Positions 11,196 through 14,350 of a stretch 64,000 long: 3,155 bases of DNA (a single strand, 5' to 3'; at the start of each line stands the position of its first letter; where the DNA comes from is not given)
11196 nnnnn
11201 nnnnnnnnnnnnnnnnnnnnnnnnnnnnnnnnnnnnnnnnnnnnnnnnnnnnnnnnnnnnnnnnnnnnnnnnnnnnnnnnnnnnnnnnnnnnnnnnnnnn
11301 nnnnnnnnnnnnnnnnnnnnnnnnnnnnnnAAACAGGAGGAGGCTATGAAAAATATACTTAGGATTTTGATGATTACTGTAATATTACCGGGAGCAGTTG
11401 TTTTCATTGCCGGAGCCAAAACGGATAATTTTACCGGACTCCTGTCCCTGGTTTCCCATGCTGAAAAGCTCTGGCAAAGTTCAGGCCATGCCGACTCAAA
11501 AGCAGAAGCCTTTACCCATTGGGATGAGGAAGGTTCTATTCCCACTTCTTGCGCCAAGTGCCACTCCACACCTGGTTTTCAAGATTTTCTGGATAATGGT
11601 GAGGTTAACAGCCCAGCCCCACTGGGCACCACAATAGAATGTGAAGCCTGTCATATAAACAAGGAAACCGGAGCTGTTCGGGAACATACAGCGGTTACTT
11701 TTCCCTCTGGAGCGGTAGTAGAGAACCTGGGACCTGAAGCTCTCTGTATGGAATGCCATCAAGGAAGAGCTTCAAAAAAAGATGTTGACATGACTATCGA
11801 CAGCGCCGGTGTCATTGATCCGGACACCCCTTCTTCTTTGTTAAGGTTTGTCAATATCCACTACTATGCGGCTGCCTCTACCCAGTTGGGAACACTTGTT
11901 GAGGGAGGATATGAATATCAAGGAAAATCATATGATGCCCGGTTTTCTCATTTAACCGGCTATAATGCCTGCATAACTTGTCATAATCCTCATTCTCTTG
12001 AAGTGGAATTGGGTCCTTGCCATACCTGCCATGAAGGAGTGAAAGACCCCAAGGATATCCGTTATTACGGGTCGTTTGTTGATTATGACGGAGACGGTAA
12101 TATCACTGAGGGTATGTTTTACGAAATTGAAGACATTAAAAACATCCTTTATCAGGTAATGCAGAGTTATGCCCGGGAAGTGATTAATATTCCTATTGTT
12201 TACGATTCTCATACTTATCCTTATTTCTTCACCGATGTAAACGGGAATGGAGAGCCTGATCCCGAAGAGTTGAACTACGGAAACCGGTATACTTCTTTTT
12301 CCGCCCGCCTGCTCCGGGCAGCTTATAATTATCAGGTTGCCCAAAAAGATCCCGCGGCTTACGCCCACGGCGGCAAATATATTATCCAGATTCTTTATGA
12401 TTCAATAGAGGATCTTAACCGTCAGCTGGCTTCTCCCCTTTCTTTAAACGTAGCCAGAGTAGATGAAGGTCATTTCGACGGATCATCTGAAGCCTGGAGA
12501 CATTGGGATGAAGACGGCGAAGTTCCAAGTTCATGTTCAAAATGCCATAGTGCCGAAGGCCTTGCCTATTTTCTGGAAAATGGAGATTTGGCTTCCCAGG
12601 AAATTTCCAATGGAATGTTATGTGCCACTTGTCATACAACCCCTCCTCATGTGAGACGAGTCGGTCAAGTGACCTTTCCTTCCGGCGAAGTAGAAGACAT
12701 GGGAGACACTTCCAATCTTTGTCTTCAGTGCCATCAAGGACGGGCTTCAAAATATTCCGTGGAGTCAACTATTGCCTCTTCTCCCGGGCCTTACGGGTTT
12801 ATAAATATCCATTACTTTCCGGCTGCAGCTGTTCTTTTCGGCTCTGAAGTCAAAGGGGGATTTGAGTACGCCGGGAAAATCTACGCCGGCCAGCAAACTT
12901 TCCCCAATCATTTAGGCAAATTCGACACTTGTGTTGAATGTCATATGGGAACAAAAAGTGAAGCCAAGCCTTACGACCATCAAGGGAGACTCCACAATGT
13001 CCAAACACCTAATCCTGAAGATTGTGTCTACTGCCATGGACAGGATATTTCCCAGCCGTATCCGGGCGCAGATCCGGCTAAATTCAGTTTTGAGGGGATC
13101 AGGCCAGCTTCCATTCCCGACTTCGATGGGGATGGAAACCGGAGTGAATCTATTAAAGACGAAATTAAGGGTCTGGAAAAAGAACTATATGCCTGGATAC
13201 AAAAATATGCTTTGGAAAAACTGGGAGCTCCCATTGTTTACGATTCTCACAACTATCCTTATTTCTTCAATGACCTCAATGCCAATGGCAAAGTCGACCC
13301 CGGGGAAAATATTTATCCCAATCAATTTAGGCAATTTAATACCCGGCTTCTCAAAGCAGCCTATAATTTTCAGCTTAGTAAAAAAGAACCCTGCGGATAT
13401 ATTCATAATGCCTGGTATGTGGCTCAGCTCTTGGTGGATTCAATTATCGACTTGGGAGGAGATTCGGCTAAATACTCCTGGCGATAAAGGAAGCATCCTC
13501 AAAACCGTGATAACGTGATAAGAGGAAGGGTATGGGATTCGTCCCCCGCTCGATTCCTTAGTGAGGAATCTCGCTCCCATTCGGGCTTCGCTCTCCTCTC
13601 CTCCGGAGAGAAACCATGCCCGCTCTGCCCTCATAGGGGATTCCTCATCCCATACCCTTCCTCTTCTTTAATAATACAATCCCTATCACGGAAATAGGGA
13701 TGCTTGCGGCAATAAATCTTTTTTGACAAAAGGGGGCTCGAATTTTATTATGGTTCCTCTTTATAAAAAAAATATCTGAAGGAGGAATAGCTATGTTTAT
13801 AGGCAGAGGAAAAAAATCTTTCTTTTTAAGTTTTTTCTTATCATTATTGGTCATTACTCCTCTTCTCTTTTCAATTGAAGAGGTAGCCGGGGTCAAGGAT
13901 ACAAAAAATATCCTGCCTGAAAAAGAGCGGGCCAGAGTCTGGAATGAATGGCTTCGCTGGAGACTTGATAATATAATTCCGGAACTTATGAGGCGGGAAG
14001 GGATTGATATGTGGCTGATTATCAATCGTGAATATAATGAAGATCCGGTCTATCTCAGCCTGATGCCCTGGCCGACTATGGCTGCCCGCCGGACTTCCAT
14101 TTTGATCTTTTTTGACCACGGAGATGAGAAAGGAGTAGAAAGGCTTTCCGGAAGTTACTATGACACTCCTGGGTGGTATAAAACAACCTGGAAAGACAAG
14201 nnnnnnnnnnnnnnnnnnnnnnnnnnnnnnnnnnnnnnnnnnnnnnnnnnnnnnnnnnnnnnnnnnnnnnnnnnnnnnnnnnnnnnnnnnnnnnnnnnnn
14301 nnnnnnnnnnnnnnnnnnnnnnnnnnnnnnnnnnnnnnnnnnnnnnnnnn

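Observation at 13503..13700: GC-rich intergenic element with nested perfect 19-bp inverted repeats downstream of the cytochrome operon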

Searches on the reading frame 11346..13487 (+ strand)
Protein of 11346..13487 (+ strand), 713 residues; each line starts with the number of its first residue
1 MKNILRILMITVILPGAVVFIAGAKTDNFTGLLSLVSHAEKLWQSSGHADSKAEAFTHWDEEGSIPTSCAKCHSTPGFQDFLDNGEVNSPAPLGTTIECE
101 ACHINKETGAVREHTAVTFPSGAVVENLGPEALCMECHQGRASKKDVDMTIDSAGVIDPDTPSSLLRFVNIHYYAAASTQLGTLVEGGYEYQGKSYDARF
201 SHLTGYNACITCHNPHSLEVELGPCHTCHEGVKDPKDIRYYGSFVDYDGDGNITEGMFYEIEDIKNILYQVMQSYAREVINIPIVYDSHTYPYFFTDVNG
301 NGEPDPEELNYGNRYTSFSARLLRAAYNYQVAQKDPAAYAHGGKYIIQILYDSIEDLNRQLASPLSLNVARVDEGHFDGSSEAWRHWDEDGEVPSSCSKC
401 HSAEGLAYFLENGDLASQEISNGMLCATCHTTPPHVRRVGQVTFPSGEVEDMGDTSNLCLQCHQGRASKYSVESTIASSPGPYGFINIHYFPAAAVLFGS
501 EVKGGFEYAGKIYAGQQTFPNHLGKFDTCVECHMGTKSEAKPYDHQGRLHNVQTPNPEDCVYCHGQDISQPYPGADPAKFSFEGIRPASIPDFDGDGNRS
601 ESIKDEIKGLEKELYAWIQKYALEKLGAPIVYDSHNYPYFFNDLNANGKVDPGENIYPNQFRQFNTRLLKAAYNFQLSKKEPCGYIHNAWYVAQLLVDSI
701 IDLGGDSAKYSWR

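Call 40: search_protein_families(library=pfam, proteins=[window:11346-13487:+], max_evalue=0.001)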
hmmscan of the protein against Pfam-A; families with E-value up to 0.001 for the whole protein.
window:11346-13487:+ (713 aa): 3 families
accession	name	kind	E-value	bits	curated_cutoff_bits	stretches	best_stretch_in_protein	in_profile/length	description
PF14522.11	Cytochrome_C7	-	1.1e-15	57.7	24.8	2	392-464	11-67/67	Cytochrome c7 and related cytochrome c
PF02085.21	Cytochrom_CIII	-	5.2e-12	46.4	22.9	0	49-146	16-90/101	Class III cytochrome C family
PF14537.11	Cytochrom_c3_2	-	3.3e-08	34.3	25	0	67-144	7-70/79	Cytochrome c3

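Call 53: find_homologous_proteins(query=window:11346-13487:+, max_evalue=1e-20)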
Query window:11346-13487:+ (713 aa): 5262 proteins with E <= 1e-20 among 8000 candidates; the best 120 are listed.
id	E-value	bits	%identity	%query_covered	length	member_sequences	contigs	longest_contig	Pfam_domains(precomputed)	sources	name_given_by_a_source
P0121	0.0e+0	1701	100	100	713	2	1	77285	PF14537.12,PF02085.22,PF14522.12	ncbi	-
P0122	0.0e+0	1198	70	100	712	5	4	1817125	PF14537.12,PF02085.22,PF14522.12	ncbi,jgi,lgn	-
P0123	0.0e+0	1193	69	100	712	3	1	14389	PF14537.12,PF02085.22,PF14522.12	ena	-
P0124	0.0e+0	1184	68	99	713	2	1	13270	PF14537.12,PF02085.22,PF14522.12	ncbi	ncbi:MAG: multiheme c-type cytochrome [Candidatus Aminicenantales bacterium]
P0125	0.0e+0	1165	69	97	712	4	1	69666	PF14537.12,PF02085.22,PF14522.12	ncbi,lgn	-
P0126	0.0e+0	1162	68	100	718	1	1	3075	PF14537.12,PF02085.22,PF14522.12,PF22113.2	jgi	-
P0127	0.0e+0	1155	69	99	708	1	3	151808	PF14537.12,PF02085.22,PF14522.12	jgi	jgi:hypothetical protein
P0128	0.0e+0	1145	68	100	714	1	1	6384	PF14537.12,PF02085.22,PF14522.12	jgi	-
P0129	0.0e+0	1125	66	100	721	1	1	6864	PF14537.12,PF02085.22,PF14522.12,PF22113.2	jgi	jgi:hypothetical protein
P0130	0.0e+0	1122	65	100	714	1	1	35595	PF14537.12,PF02085.22,PF14522.12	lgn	-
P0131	0.0e+0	1119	65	100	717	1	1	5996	PF14537.12,PF02085.22,PF14522.12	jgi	jgi:hypothetical protein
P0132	0.0e+0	1118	65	100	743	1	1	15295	PF14537.12,PF02085.22,PF14522.12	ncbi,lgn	ncbi:MAG: hypothetical protein ACLFVG_07270 [Candidatus Aminicenantes bacterium]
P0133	0.0e+0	1118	66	100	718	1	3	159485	PF14537.12,PF02085.22,PF14522.12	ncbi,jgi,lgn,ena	-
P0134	0.0e+0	1117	66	100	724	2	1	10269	PF14537.12,PF02085.22,PF14522.12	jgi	-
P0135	0.0e+0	1116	66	99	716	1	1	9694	PF14537.12,PF02085.22,PF14522.12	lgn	-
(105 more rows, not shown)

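Call 54: find_encoding_contigs(protein=P0121, flank=10000, max_places=4)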
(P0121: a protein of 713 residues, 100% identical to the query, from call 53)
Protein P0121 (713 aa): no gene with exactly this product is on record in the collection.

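Call 55: find_encoding_contigs(protein=P0122, flank=10000, max_places=4)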
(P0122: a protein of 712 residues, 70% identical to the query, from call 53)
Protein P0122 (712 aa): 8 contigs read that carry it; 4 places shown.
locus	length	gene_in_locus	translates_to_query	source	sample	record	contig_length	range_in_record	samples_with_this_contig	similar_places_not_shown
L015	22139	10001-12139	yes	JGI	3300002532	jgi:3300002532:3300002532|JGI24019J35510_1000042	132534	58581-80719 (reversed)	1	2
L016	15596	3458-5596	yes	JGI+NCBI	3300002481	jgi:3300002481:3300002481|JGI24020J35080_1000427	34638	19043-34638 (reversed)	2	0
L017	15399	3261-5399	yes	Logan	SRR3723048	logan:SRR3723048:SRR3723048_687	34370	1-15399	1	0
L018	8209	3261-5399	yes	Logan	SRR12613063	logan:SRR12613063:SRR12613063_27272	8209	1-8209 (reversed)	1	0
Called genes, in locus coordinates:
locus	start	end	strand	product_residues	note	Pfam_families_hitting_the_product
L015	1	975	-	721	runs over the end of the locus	PF06452:CBM9_1, PF19313:DUF5916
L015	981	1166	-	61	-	-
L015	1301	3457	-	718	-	PF19313:DUF5916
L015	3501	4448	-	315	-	PF06439:3keto-disac_hyd (weak), PF21708:Glyco_hydro_59_C (weak)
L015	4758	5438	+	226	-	PF00072:Response_reg, PF00486:Trans_reg_C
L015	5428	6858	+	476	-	PF00672:HAMP (weak), PF00512:HisKA, PF02518:HATPase_c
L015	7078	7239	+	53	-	-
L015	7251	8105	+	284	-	PF14522:Cytochrome_C7 (faint), PF22113:Mtrc-MtrF_II-IV_dom (faint), PF22678:Cytochrom_c_NrfB-like (weak), PF09699:Paired_CXXCH_1 (weak), PF14537:Cytochrom_c3_2 (weak), PF09699:Paired_CXXCH_1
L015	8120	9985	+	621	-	-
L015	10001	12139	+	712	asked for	PF02085:Cytochrom_CIII (faint), PF14537:Cytochrom_c3_2 (faint), PF14522:Cytochrome_C7 (faint)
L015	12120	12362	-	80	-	-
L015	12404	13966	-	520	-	PF00884:Sulfatase, PF16347:SGSH_C (weak)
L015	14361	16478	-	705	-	PF13385:Laminin_G_3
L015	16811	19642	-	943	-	PF13802:Gal_mutarotas_2, PF01055:Glyco_hydro_31_2nd, PF21365:Glyco_hydro_31_3rd, PF07691:PA14, PF21365:Glyco_hydro_31_3rd, PF17137:DUF5110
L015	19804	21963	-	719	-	PF13385:Laminin_G_3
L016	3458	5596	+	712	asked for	PF02085:Cytochrom_CIII (faint), PF14537:Cytochrom_c3_2 (faint), PF14522:Cytochrome_C7 (faint)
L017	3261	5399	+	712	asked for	PF02085:Cytochrom_CIII (faint), PF14537:Cytochrom_c3_2 (faint), PF14522:Cytochrome_C7 (faint)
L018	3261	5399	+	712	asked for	PF02085:Cytochrom_CIII (faint), PF14537:Cytochrom_c3_2 (faint), PF14522:Cytochrome_C7 (faint)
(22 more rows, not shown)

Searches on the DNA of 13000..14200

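Call 6: search_rna_families(source=window, start=13000, end=14200, threshold=evalue, max_evalue=10)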
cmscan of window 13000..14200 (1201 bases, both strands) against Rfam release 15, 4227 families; matches with E-value up to 10: 4.
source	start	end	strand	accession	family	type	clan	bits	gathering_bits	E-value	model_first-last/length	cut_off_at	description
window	13810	13902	-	RF00026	U6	Gene; snRNA; splicing;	CL00009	17.9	44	0.15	1-105/105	no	U6 spliceosomal RNA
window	13859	13931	-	RF00468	HCV_SLVII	Cis-reg;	-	14.2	63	7.2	1-70/70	no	Hepatitis C virus stem-loop VII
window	13636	13652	-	RF01309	sR60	Gene; snRNA; snoRNA; CD-box;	CL00132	14.1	50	4.2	1-55/55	no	Small nucleolar RNA sR60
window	13573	13624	-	RF01121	sR38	Gene; snRNA; snoRNA; CD-box;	-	12.1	50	6.2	1-59/59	no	Small nucleolar RNA sR38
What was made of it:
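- On Rfam structured RNA families (any): The best hits overlapping the element score 12-14 bits against gathering scores of 50 (call 6).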
